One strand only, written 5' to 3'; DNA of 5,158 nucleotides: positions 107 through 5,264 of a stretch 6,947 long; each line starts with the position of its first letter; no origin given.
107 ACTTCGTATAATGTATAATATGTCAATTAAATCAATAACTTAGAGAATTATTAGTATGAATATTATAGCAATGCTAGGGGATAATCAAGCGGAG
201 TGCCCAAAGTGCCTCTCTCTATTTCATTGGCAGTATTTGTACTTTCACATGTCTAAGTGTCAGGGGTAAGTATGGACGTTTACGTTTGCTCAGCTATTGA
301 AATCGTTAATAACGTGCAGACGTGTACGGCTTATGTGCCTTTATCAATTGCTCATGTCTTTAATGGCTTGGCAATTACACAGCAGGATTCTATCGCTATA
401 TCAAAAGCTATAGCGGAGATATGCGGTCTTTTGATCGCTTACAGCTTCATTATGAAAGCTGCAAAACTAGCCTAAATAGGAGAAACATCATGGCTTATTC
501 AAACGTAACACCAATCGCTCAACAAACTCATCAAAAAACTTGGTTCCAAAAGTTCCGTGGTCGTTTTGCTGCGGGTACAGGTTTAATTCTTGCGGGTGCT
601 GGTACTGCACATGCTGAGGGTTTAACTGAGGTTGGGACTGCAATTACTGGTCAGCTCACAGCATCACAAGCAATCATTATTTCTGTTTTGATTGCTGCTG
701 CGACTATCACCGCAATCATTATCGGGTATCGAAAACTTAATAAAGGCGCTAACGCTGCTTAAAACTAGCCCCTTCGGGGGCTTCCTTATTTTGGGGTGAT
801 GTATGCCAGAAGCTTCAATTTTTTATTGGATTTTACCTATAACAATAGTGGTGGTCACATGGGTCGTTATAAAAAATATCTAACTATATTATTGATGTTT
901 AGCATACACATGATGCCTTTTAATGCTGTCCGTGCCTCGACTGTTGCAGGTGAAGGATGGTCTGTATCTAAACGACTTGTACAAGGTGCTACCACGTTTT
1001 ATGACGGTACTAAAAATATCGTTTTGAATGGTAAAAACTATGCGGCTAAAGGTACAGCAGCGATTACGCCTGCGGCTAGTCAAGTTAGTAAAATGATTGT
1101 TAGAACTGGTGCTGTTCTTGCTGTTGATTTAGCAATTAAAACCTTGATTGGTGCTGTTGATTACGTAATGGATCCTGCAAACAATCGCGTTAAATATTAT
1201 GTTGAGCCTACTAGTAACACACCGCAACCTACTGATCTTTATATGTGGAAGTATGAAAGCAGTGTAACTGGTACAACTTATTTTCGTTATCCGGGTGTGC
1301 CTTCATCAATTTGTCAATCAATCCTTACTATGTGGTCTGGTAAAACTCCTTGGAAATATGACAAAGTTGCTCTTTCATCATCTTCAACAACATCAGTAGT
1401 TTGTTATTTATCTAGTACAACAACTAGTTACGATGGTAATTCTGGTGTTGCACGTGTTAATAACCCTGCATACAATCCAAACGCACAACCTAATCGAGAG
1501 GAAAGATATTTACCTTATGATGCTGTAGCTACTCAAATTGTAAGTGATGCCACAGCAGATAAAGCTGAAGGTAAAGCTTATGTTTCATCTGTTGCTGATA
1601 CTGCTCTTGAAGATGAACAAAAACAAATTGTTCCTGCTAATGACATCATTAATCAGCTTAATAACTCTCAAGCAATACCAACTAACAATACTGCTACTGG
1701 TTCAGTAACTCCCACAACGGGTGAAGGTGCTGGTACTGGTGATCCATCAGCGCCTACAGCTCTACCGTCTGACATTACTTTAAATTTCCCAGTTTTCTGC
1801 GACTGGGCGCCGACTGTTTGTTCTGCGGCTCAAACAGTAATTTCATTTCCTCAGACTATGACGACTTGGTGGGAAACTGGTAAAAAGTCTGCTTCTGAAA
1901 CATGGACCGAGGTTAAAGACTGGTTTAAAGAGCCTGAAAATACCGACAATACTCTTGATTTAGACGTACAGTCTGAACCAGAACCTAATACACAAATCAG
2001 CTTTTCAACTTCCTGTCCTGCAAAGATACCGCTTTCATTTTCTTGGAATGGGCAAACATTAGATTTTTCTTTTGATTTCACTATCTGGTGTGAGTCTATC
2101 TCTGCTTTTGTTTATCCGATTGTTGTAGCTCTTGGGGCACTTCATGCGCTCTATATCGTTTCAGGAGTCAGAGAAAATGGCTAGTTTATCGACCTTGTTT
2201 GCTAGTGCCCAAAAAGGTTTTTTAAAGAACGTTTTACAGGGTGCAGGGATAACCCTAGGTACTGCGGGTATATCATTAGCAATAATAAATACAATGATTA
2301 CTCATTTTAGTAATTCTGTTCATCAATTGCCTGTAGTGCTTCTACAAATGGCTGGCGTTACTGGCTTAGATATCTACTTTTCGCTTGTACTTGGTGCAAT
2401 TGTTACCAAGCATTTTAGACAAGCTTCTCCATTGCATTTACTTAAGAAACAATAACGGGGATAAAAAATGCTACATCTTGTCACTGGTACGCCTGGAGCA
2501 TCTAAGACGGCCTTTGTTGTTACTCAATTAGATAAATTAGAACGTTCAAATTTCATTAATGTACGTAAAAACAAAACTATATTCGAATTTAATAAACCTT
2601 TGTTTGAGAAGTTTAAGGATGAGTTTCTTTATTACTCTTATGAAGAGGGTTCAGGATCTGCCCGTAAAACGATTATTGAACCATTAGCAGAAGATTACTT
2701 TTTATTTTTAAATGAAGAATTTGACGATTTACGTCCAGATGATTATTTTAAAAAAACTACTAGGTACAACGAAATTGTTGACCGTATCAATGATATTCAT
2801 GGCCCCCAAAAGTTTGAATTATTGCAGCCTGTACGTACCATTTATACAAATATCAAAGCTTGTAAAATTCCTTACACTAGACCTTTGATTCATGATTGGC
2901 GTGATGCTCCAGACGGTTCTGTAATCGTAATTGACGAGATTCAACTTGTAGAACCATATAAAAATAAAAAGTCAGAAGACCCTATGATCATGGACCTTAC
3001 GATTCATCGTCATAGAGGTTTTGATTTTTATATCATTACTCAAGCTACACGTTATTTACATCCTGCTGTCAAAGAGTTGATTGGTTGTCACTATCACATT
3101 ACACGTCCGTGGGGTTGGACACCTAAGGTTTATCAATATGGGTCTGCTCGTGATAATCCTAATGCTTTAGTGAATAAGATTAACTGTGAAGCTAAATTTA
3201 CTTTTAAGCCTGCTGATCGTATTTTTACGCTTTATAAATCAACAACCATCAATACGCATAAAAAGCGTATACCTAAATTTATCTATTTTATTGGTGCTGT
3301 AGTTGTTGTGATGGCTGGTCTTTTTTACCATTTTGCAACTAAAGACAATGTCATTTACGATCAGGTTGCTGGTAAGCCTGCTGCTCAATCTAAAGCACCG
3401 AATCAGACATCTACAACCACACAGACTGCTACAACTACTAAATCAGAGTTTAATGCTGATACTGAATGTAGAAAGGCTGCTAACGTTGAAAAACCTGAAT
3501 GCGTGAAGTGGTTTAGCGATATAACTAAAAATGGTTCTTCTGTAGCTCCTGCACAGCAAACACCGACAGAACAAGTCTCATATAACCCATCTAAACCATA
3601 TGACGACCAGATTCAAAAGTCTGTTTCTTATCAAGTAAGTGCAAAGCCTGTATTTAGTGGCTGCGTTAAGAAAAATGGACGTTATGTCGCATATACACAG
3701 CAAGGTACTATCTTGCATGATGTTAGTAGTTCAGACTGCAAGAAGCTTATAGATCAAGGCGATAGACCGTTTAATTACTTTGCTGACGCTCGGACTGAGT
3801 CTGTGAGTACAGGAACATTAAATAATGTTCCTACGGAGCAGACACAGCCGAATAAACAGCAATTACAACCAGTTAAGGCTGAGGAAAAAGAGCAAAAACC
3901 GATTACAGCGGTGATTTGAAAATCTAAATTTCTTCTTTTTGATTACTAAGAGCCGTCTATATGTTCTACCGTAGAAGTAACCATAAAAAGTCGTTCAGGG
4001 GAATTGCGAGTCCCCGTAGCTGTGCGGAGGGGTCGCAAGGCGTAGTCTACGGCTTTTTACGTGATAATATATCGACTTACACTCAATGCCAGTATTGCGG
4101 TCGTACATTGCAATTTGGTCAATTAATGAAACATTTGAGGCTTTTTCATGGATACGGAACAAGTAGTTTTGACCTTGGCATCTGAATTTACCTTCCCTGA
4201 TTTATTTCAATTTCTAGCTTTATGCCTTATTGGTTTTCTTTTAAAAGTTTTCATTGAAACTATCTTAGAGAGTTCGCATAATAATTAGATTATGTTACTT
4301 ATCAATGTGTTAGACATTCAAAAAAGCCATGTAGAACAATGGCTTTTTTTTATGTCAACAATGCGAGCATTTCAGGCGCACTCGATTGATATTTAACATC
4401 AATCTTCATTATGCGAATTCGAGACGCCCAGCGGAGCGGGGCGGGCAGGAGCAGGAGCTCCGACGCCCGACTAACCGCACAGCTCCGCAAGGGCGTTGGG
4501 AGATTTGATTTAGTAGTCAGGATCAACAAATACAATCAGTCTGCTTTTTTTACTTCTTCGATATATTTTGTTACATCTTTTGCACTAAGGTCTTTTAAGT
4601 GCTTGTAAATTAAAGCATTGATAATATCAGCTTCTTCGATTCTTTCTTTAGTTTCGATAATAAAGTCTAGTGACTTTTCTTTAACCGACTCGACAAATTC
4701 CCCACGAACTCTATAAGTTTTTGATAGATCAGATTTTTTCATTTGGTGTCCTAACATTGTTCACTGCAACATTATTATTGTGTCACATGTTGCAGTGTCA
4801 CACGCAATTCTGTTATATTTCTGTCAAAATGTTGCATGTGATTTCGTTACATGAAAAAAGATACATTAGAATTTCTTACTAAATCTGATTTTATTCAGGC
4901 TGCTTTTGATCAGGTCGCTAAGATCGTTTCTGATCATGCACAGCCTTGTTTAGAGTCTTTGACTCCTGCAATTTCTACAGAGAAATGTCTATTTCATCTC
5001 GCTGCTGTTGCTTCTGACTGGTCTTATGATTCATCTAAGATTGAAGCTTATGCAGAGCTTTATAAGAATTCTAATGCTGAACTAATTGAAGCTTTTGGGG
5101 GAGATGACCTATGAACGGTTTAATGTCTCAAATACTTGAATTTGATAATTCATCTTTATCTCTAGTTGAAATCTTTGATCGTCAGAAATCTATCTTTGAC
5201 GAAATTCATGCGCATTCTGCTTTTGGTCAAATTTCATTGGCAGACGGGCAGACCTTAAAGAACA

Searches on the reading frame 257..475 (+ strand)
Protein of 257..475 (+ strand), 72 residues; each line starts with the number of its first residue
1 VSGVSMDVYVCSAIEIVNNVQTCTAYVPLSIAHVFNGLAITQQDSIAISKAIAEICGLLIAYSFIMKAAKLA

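Call 8: search_protein_families(library=pfam, proteins=[window:257-475:+], max_evalue=0.01)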
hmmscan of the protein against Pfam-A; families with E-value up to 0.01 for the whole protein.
window:257-475:+ (72 aa): 0 families

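Call 9: search_protein_families(library=phrogs, proteins=[window:257-475:+], max_evalue=0.001)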
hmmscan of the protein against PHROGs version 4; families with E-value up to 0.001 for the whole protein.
window:257-475:+ (72 aa): 1 family
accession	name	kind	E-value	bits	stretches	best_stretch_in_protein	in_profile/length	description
phrog_13391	-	unknown function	0.00033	21.7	1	8-65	2-54/59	-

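Call 25: find_encoding_contigs(protein=window:257-475:+, flank=10000, max_places=10)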
Protein window:257-475:+ (72 aa): no gene with exactly this product is on record in the collection.

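Call 59: find_encoding_contigs(protein=window:272-475:+, flank=6000, max_places=10)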
Protein window:272-475:+ (67 aa): 7 contigs read that carry it; 6 places shown.
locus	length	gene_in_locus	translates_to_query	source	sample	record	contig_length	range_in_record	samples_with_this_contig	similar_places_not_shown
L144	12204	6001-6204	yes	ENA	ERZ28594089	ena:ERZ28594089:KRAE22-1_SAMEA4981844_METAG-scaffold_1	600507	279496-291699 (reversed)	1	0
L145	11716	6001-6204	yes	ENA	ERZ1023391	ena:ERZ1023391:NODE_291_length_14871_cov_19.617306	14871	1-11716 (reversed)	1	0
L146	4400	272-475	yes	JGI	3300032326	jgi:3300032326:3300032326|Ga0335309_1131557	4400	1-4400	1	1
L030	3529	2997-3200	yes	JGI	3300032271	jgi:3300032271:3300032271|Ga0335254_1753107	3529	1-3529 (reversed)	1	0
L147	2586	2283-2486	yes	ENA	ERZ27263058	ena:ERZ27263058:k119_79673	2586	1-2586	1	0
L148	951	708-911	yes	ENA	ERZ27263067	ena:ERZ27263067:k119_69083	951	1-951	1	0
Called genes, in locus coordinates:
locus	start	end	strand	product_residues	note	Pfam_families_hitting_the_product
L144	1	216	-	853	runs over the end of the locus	PF13954:PapC_N, PF00577:Usher, PF13953:PapC_C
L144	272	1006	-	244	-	PF00345:PapD_N, PF02753:PapD_C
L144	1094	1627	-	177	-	PF00419:Fimbrial, PF16970:FimA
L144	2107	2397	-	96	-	-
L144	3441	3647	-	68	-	-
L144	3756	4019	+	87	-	-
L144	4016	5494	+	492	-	PF02486:Rep_trans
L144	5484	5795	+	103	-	-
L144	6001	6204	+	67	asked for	-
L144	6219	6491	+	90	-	-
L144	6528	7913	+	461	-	-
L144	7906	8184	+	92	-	-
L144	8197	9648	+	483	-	PF05707:Zot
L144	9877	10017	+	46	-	-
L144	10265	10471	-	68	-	-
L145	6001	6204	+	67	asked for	-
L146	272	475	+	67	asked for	-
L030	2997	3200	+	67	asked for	-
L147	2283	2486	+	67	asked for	-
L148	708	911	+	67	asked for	-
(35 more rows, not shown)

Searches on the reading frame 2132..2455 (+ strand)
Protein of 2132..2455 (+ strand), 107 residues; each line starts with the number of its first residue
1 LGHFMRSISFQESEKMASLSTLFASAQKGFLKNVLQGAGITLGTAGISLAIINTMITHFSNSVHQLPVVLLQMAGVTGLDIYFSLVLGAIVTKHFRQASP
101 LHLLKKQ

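Call 8: search_protein_families(library=pfam, proteins=[window:2132-2455:+], max_evalue=0.01)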
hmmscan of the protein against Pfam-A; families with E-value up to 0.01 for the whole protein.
window:2132-2455:+ (107 aa): 1 family
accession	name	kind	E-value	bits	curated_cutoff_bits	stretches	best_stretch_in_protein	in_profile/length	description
PF10734.14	DUF2523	-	1.7e-05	25.7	22.1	1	22-94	4-76/80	Protein of unknown function (DUF2523)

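Call 9: search_protein_families(library=phrogs, proteins=[window:2132-2455:+], max_evalue=0.001)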
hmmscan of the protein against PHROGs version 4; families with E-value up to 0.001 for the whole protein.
window:2132-2455:+ (107 aa): 1 family
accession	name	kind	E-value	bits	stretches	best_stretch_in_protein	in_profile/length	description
phrog_1242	-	head and packaging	7.7e-13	49.4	1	17-95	4-82/97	minor head protein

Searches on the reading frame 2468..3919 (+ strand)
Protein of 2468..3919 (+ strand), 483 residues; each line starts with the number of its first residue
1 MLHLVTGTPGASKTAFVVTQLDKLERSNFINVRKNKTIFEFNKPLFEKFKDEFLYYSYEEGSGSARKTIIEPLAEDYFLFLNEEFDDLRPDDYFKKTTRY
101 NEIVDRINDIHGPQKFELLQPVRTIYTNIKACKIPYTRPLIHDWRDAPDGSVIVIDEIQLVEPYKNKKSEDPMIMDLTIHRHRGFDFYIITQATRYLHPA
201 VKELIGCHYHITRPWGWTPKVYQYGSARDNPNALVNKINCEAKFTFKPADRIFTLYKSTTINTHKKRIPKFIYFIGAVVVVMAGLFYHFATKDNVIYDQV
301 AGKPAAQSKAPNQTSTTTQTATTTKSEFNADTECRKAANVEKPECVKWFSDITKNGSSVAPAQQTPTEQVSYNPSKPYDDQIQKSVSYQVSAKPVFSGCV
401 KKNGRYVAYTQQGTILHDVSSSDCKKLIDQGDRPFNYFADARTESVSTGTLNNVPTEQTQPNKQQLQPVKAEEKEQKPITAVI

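Call 8: search_protein_families(library=pfam, proteins=[window:2468-3919:+], max_evalue=0.01)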
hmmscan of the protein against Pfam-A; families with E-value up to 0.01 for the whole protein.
window:2468-3919:+ (483 aa): 1 family
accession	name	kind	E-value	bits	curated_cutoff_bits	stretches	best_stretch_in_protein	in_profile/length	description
PF05707.18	Zot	-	3.5e-12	46.6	20.3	1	142-260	73-194/197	Zonular occludens toxin (Zot)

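Call 9: search_protein_families(library=phrogs, proteins=[window:2468-3919:+], max_evalue=0.001)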
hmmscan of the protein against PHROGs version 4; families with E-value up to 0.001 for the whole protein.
window:2468-3919:+ (483 aa): 3 families
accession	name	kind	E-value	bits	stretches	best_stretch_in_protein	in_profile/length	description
phrog_197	-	moron, auxiliary metabolic gene and host takeover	3.2e-57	196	1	120-468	53-394/486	Zot-like toxin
phrog_1041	-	moron, auxiliary metabolic gene and host takeover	2e-43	150.4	1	1-338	1-294/420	CTXphi Zot-like toxin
phrog_11271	-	head and packaging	7.8e-05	23.6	1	137-202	71-140/145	head morphogenesis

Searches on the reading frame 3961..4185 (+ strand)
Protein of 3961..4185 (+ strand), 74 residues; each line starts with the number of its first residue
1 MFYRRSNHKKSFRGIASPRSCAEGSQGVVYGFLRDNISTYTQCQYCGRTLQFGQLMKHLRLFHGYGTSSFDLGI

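Call 8: search_protein_families(library=pfam, proteins=[window:3961-4185:+], max_evalue=0.01)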
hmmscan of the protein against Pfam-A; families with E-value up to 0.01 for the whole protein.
window:3961-4185:+ (74 aa): 0 families

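Call 9: search_protein_families(library=phrogs, proteins=[window:3961-4185:+], max_evalue=0.001)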
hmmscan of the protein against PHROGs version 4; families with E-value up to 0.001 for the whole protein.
window:3961-4185:+ (74 aa): 0 families

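Call 24: find_encoding_contigs(protein=window:3961-4185:+, flank=10000, max_places=10)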
Protein window:3961-4185:+ (74 aa): 2 contigs read that carry it; 1 place shown.
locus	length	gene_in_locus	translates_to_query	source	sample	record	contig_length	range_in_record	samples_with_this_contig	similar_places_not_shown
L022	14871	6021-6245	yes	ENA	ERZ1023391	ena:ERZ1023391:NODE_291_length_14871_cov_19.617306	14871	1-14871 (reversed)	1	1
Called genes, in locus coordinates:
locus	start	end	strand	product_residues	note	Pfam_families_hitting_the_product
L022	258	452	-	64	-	-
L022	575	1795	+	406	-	PF05144:Phage_CRI, PF05155:G2P_X_C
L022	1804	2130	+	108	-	-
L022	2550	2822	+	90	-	-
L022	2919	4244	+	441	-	-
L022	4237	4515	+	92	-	-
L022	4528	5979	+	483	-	PF05707:Zot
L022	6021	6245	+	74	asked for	-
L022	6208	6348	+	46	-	-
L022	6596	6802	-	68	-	-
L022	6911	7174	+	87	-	-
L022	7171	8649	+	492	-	PF02486:Rep_trans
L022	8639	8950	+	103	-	-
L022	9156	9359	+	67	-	-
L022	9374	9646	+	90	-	-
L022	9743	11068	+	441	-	-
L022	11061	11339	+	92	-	-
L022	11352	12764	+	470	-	PF05707:Zot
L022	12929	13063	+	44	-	-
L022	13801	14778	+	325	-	PF19582:AdeT1_2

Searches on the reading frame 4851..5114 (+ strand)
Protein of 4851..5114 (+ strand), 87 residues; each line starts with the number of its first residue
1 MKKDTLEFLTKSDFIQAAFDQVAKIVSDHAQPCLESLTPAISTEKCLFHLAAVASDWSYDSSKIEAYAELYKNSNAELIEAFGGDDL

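Call 8: search_protein_families(library=pfam, proteins=[window:4851-5114:+], max_evalue=0.01)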
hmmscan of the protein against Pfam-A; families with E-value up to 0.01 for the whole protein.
window:4851-5114:+ (87 aa): 0 families

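Call 9: search_protein_families(library=phrogs, proteins=[window:4851-5114:+], max_evalue=0.001)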
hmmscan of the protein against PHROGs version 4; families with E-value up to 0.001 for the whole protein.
window:4851-5114:+ (87 aa): 1 family
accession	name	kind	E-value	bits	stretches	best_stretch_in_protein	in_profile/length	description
phrog_20873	-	unknown function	1.7e-38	131.5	1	5-84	3-82/83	-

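Call 30: find_encoding_contigs(protein=window:4851-5114:+, flank=10000, max_places=10)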
Protein window:4851-5114:+ (87 aa): 16 contigs read that carry it; 10 places shown.
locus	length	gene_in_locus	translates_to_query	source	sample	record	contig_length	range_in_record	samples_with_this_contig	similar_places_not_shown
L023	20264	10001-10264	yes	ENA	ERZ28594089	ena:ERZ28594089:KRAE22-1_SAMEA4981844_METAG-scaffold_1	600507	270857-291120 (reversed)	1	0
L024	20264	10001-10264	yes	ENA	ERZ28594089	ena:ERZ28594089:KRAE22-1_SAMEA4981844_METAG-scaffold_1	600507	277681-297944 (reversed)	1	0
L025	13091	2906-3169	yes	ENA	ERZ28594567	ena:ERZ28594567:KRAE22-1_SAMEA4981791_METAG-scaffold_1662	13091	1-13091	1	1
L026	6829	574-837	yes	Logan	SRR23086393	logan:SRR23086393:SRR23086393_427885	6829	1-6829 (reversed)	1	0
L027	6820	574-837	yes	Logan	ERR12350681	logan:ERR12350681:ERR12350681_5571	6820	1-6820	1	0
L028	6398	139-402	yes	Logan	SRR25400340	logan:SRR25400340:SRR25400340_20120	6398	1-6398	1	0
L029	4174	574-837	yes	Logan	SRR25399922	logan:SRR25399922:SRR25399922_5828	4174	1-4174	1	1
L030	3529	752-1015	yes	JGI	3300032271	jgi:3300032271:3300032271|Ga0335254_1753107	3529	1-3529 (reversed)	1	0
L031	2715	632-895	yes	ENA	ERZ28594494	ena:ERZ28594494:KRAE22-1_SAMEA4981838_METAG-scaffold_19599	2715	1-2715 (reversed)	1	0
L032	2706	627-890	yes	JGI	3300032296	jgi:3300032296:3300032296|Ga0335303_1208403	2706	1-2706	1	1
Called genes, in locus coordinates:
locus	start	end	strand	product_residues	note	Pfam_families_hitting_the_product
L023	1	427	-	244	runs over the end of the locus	PF00345:PapD_N, PF02753:PapD_C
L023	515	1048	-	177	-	PF00419:Fimbrial, PF16970:FimA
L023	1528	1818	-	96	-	-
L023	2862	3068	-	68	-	-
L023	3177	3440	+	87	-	-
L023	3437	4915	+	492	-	PF02486:Rep_trans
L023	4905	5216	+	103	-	-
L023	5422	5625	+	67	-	-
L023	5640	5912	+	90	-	-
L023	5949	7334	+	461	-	-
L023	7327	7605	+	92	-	-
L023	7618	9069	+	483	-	PF05707:Zot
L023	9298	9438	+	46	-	-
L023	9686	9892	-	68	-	-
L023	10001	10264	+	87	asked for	-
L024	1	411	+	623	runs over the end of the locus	PF23844:NCTSP_N, PF23845:TIM-barrel_NCTSP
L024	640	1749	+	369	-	PF08240:ADH_N, PF00107:ADH_zinc_N, PF13602:ADH_zinc_N_2 (faint)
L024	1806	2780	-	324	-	PF16223:DUF4882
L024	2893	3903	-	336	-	PF22003:MrkDrd, PF00419:Fimbrial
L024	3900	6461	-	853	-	PF13954:PapC_N, PF00577:Usher, PF13953:PapC_C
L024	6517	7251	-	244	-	PF00345:PapD_N, PF02753:PapD_C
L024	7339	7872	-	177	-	PF00419:Fimbrial, PF16970:FimA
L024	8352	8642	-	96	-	-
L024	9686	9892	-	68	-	-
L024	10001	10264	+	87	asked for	-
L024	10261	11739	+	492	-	PF02486:Rep_trans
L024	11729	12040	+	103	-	-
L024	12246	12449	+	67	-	-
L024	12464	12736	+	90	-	-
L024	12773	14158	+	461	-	-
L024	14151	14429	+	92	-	-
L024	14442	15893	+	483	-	PF05707:Zot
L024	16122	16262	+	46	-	-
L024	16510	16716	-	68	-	-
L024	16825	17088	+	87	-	-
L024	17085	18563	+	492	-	PF02486:Rep_trans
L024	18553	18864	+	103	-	-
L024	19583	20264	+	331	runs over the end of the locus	PF19582:AdeT1_2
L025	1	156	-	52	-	?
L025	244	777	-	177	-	PF00419:Fimbrial, PF16970:FimA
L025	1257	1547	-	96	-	-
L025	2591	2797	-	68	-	-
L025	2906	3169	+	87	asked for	-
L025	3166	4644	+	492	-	PF02486:Rep_trans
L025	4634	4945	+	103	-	-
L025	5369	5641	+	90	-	-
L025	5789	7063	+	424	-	-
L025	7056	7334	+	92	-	-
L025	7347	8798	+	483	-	PF05707:Zot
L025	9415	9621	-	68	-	-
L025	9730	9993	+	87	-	-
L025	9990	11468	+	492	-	PF02486:Rep_trans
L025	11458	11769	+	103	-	-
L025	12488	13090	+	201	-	?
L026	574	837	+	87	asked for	-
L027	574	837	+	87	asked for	-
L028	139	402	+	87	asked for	-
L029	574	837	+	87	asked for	-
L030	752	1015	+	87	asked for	-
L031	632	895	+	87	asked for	-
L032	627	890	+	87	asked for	-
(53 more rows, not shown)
